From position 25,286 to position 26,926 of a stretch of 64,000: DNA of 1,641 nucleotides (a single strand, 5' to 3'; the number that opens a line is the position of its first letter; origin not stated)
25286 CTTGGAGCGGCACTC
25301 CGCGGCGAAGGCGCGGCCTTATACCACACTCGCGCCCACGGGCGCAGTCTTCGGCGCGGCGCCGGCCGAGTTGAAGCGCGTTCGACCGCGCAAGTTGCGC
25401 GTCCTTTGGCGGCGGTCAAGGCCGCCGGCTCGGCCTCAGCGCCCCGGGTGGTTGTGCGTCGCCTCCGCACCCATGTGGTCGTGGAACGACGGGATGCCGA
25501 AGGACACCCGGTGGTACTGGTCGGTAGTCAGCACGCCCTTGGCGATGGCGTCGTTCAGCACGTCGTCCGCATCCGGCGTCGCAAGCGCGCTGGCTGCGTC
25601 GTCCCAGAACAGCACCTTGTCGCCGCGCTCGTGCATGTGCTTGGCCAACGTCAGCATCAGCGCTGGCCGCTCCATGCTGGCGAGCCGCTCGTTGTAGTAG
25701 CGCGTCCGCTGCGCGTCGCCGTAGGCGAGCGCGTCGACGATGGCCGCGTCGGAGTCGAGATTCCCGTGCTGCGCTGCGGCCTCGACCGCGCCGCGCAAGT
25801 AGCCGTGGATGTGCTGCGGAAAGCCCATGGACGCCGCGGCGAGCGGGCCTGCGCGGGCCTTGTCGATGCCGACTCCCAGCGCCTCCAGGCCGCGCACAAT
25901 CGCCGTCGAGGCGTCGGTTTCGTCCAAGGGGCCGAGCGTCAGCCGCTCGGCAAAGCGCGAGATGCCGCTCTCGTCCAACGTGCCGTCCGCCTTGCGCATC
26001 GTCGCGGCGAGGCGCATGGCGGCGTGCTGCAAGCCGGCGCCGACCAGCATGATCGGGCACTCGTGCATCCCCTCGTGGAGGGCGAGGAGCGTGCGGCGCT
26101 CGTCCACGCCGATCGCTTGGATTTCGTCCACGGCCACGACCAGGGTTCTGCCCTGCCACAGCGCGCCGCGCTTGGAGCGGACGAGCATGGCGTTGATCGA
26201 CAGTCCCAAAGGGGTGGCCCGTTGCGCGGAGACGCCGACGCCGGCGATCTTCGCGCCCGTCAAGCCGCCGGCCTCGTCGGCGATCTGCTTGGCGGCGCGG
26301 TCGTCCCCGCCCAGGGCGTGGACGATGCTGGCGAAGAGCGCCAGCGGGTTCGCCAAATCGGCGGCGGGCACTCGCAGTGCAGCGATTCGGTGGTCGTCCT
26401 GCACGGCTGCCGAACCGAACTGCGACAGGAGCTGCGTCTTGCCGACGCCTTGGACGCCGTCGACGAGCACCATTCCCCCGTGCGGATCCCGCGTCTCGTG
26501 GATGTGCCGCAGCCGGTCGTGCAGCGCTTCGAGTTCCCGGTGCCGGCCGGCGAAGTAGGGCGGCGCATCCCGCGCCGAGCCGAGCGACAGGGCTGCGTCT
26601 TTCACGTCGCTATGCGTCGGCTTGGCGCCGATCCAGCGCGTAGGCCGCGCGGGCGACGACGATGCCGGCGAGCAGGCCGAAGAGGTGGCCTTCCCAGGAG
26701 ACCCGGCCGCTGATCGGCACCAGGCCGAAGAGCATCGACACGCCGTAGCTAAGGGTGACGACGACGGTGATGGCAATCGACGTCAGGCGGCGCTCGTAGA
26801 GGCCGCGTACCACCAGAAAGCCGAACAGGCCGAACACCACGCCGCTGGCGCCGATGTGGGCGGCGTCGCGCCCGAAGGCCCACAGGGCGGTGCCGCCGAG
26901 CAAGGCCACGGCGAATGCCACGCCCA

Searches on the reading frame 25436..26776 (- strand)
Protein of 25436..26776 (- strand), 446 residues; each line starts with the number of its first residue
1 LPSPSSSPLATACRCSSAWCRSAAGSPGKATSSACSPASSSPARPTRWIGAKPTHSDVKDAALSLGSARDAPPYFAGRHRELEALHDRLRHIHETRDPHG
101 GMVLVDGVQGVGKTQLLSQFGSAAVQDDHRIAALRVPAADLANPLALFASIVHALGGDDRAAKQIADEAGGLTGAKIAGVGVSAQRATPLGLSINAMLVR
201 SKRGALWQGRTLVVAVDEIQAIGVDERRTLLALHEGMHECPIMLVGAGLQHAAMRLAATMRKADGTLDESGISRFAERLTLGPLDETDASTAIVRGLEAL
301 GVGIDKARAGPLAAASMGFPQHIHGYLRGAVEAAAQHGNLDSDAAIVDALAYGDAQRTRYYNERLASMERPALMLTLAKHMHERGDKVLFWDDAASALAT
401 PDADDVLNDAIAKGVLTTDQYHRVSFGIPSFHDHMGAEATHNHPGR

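Call 6: search_protein_families(library=pfam, proteins=[window:25436-26776:-], max_evalue=0.01)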
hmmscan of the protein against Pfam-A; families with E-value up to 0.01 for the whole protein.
window:25436-26776:- (446 aa): 6 families
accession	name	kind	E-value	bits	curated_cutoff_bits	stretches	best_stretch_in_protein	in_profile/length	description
PF13191.12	AAA_16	-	1.8e-10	42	32.6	1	75-237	2-159/167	AAA ATPase domain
PF13401.12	AAA_22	-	5.5e-09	36.9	27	1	99-247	4-123/130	AAA domain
PF13604.12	AAA_30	-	0.00029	21.1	27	1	101-263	19-140/191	AAA domain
PF25199.1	nSTAND_NTPase5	-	0.0012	19.1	34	0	80-146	23-88/145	Novel STAND NTPase 5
PF13245.12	AAA_19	-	0.003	18.2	25.1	1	101-248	12-126/134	AAA domain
PF20703.3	nSTAND1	-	0.006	16.7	27.1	0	73-307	14-210/379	Novel STAND NTPase 1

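Call 7: search_protein_families(library=ncbifam, proteins=[window:25436-26776:-], max_evalue=0.01)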
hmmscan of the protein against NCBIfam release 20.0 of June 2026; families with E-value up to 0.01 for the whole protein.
window:25436-26776:- (446 aa): 0 families

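Call 20: find_homologous_proteins(query=window:25436-26605:-)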
Query window:25436-26605:- (389 aa): 262 proteins with E <= 0.001 among 8000 candidates; the best 120 are listed.
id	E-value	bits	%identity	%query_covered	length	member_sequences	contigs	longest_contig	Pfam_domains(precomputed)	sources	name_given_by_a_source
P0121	5.5e-231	784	93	100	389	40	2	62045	PF13401.13,PF13191.13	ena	-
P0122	2.1e-186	637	76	100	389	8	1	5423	PF13401.13,PF13191.13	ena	-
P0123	5.4e-186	636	76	99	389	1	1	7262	PF13604.13,PF13401.13,PF13191.13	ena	-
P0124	6.5e-185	632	76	100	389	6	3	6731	PF13604.13,PF13401.13,PF13191.13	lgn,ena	-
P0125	4.3e-182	623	75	98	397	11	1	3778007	PF13401.13,PF13191.13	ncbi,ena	-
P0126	1.8e-179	615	75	99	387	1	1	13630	PF13401.13,PF13191.13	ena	-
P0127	9.5e-179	612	75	99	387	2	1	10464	PF13401.13,PF13191.13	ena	-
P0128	7.4e-155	534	67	96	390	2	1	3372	PF13401.13,PF13191.13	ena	-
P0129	1.3e-150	520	65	98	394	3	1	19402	PF13401.13,PF25199.2,PF13191.13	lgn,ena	-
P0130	1.6e-150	519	89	71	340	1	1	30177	PF13401.13,PF13191.13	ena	-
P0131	3.0e-149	515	94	64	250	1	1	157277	-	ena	-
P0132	4.7e-149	514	65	98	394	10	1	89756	PF13401.13,PF25199.2,PF13191.13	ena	-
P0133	5.3e-149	514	66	97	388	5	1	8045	PF13401.13,PF13191.13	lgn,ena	-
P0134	7.0e-149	514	66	96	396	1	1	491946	PF13401.13,PF13191.13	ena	-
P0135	2.5e-148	512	64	98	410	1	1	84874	PF13173.13,PF13401.13,PF25199.2,PF13191.13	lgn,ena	-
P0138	5.9e-147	508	66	96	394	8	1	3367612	PF13173.13,PF13401.13,PF25199.2,PF13191.13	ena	-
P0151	2.4e-83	298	48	95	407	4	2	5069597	PF13401.13,PF13191.13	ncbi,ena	-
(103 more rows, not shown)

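Call 21: search_protein_families(library=padloc, proteins=[window:25436-26605:-], max_evalue=0.01)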
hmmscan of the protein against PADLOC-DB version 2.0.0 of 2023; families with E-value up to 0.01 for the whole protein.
window:25436-26605:- (389 aa): 0 families

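Call 23: find_encoding_contigs(protein=P0125, flank=8000, max_places=1)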
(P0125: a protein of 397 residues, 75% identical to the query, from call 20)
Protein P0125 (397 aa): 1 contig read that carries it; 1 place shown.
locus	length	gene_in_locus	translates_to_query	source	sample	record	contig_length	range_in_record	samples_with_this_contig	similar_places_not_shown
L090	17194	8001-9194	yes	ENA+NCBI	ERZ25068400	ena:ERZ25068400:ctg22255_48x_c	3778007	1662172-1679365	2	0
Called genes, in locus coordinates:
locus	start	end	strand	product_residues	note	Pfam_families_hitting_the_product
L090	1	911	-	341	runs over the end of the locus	PF00092:VWA, PF13519:VWA_2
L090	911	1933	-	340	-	PF07584:BatA (weak), PF00092:VWA, PF13519:VWA_2, PF06707:DUF1194 (weak)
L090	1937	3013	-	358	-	-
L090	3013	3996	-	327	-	PF01882:DUF58, PF13519:VWA_2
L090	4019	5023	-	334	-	PF20030:bpMoxR, PF07726:AAA_3, PF07728:AAA_5, PF17863:AAA_lid_2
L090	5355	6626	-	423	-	PF00089:Trypsin, PF13365:Trypsin_2, PF00595:PDZ, PF13180:PDZ_2, PF17820:PDZ_6, PF00595:PDZ, PF13180:PDZ_2 (weak), PF17820:PDZ_6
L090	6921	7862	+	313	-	PF05721:PhyH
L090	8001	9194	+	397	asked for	PF13191:AAA_16, PF13401:AAA_22 (weak)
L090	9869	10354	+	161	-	-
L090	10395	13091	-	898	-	PF02739:5_3_exonuc_N, PF01367:5_3_exonuc, PF01612:DNA_pol_A_exo1, PF22619:DNA_polI_exo1 (weak), PF00476:DNA_pol_A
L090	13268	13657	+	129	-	PF11191:DUF2782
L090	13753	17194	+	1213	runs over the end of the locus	PF00041:fn3, PF14580:LRR_9 (faint), PF23211:LRR_LRWD1 (weak), PF23598:LRR_14 (weak), PF12799:LRR_4 (weak), PF23598:LRR_14 (weak), PF12799:LRR_4 (weak), PF13855:LRR_8 (weak), +5 more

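Call 24: find_encoding_contigs(protein=P0138, flank=8000, max_places=1)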
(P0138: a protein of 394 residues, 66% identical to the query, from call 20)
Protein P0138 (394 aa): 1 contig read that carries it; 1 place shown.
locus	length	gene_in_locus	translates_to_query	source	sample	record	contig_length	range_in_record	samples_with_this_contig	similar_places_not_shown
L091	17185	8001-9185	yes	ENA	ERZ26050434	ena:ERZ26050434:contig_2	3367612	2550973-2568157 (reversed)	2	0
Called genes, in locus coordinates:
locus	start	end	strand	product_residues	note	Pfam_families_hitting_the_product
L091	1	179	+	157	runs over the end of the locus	-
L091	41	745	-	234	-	-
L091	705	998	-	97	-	PF04255:DUF433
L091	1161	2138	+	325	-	PF00535:Glycos_transf_2, PF13641:Glyco_tranf_2_3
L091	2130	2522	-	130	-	PF15970:HicB-like_2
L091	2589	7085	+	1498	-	PF13156:Mrr_cat_2, PF04851:ResIII, PF00271:Helicase_C (weak), PF02384:N6_Mtase, PF01170:UPF0020 (faint)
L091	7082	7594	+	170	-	-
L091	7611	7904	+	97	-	-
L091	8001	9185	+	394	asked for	PF25199:nSTAND_NTPase5 (faint), PF13191:AAA_16, PF13173:AAA_14 (faint), PF13401:AAA_22 (weak)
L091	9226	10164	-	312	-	-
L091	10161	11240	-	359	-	PF02463:SMC_N (weak), PF11398:DUF2813 (faint), PF13175:AAA_15, PF13476:AAA_23 (weak), PF13304:AAA_21, PF13175:AAA_15, PF12476:DUF3696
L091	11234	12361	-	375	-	PF03235:GmrSD_N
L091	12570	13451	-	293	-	PF02424:ApbE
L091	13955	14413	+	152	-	PF02381:MraZ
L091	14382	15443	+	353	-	PF01795:Methyltransf_5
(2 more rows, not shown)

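Call 27: search_solved_structures(query=window:25436-26605:-, max_evalue=1, show_alignments=1)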
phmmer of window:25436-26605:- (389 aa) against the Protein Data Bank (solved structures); distinct sequences matched with E-value up to 1: 0.

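Call 41: predict_structure(alignment_id=A1)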
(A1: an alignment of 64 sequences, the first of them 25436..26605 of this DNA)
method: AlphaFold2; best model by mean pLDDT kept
length: 389 residues; sequences in the alignment: 64
mean_pLDDT: 89.7   pTM: 0.85
mean pLDDT of the five models: 89.7, 88.3, 87.5, 87.4, 87.2
residues with pLDDT >= 90: 309; 70-90: 50; 50-70: 7; < 50: 23
segments of 3 or more residues with pLDDT < 50: 1-3, 115-132
pLDDT, mean of each block of 10 residues (from residue 1): 65 83 95 96 95 90 93 96 93 96 86 54 39 74 95 97 94 96 97 93 93 95 94 96 95 96 94 97 97 97 92 94 94 97 96 92 91 91 68
secondary structure, 60 per line:
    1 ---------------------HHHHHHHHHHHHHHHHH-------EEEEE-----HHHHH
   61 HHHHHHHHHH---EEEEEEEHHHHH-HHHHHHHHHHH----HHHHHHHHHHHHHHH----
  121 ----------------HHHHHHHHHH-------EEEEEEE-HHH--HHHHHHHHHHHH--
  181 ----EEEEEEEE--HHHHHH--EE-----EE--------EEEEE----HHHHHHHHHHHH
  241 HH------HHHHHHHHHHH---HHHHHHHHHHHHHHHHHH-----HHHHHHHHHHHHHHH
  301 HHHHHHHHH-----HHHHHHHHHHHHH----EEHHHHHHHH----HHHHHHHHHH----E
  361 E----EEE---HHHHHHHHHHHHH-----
elements in order: H22-38 E46-50 H56-70 E74-80 H81-85 H87-97 H102-116 H137-146 E154-160 H167-178 E185-192 H195-200 E220-224 H229-242 H249-259 H263-280 H286-309 H315-327 H334-341 H346-355 E366-368 H372-384

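Call 44: fold_search(model_id=the predicted structure, library=pdb)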
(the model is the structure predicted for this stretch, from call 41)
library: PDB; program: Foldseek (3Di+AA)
matches with E <= 10: 1674; with E <= 0.001: 504
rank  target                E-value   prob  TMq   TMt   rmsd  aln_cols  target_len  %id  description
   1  1w5t_A                3.1e-10  1.00  0.55  0.55   8.3       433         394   14  Structure of the Aeropyrum Pernix ORC2 protein (ADPNP-ADP complexes) (released 2004-10-05)
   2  1w5s_B                1.2e-09  1.00  0.55  0.54   7.8       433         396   15  Structure of the Aeropyrum Pernix ORC2 protein (ADP form) (released 2004-10-05)
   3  1w5t_C                2.7e-09  1.00  0.50  0.49  13.0       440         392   14  Structure of the Aeropyrum Pernix ORC2 protein (ADPNP-ADP complexes) (released 2004-10-05)
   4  1fnn_A                3.1e-09  1.00  0.42  0.43  14.6       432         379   14  CRYSTAL STRUCTURE OF CDC6P FROM PYROBACULUM AEROPHILUM (released 2000-10-04)
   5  2qen                  6.7e-09  1.00  0.56  0.62   8.2       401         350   12  The walker-type atpase paby2304 of pyrococcus abyssi (released 2008-07-01)
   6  2qby_A                6.7e-09  1.00  0.50  0.53   9.4       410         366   13  Crystal structure of a heterodimer of Cdc6/Orc1 initiators bound to origin DNA (from S. solfataricus) (released 2007-09-11)
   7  8efv_C                1.5e-08  1.00  0.46  0.58   8.3       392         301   16  Structure of single homo-hexameric Holliday junction ATP-dependent DNA helicase RuvB motor (released 2023-05-10)
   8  8efy_C                2.1e-08  1.00  0.45  0.57   9.3       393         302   16  Structure of double homo-hexameric AAA+ ATPase RuvB motors (released 2023-05-10)
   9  7jps_A                3.3e-08  1.00  0.45  0.49  11.5       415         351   13  ORC-DNA: Human Origin Recognition Complex (ORC) with DNA bound in the core (released 2020-09-09)
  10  8efy_K                3.7e-08  1.00  0.46  0.57   8.3       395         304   16  Structure of double homo-hexameric AAA+ ATPase RuvB motors (released 2023-05-10)
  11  7jk5_A                3.8e-08  1.00  0.46  0.46  10.8       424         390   14  Structure of Drosophila ORC bound to DNA (released 2020-09-09)
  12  8xvc_A                4.7e-08  1.00  0.44  0.68   6.0       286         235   15  CryoEM structure of ADP-DNA-MuB conformation1 (released 2024-08-14)
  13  8s0e_G                5.5e-08  1.00  0.42  0.47  11.6       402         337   16  H. sapiens OCCM bound to double stranded DNA (released 2024-10-02)
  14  5uj7_A                6.1e-08  1.00  0.43  0.48  11.2       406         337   13  Structure of the active form of human Origin Recognition Complex ATPase motor module, complex subunitS 1, 4, 5 (released 2017-02-08)
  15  5ujm_A                6.1e-08  1.00  0.43  0.48  11.2       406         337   13  Structure of the active form of human Origin Recognition Complex and its ATPase motor module (released 2017-02-08)
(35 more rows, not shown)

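Call 45: find_related_loci(query=A1, collection=metagenome_contigs, flank=6000)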
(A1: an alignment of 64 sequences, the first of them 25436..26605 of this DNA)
Query A1 (389 aa) in metagenome_contigs; peptide patterns used: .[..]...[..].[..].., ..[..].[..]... (x = any residue, [..] = any of these).
600 stretches matched a pattern, but none encodes a relative of the query by tblastn (E <= 1e-3).

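Call 57: search_protein_families(library=pfam, proteins=[L090:6921-7862:+], max_evalue=0.001)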
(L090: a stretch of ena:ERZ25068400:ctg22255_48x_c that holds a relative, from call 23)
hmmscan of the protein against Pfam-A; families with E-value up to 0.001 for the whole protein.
L090:6921-7862:+ (313 aa): 1 family
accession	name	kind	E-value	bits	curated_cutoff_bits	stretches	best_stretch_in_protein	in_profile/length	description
PF05721.19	PhyH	-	1.4e-09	39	22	1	12-221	1-211/213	Phytanoyl-CoA dioxygenase (PhyH)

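Call 58: find_encoding_contigs(protein=P0151, flank=7000, max_places=2)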
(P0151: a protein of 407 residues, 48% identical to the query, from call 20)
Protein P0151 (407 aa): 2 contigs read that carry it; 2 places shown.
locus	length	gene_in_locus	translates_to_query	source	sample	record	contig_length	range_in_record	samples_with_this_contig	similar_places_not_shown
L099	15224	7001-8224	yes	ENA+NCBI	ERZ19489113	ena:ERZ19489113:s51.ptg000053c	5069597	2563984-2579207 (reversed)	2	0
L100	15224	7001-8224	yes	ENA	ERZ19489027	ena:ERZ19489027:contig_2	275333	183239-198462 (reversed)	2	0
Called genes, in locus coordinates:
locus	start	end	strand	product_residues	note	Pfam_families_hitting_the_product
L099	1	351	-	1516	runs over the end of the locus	PF00270:DEAD, PF27116:YjiV_N, PF00271:Helicase_C, PF09369:MZB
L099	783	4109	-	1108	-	PF27201:YjiT_N, PF27205:YjiT_2nd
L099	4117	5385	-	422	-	-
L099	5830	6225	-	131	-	PF00903:Glyoxalase (weak)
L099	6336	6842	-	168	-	-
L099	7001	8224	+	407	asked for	PF13191:AAA_16, PF13401:AAA_22 (weak)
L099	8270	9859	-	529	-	PF00496:SBP_bac_5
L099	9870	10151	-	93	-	PF04248:NTP_transf_9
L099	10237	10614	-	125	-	PF00903:Glyoxalase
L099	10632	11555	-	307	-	PF00296:Bac_luciferase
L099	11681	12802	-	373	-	PF07995:GSDH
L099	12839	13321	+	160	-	-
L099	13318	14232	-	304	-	PF00296:Bac_luciferase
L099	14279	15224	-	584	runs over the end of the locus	PF00023:Ank (faint), PF13606:Ank_3 (faint), PF13637:Ank_4 (faint), PF13857:Ank_5 (faint), PF12796:Ank_2 (weak)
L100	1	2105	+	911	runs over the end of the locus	PF04465:DUF499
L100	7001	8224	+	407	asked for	PF13191:AAA_16, PF13401:AAA_22 (weak)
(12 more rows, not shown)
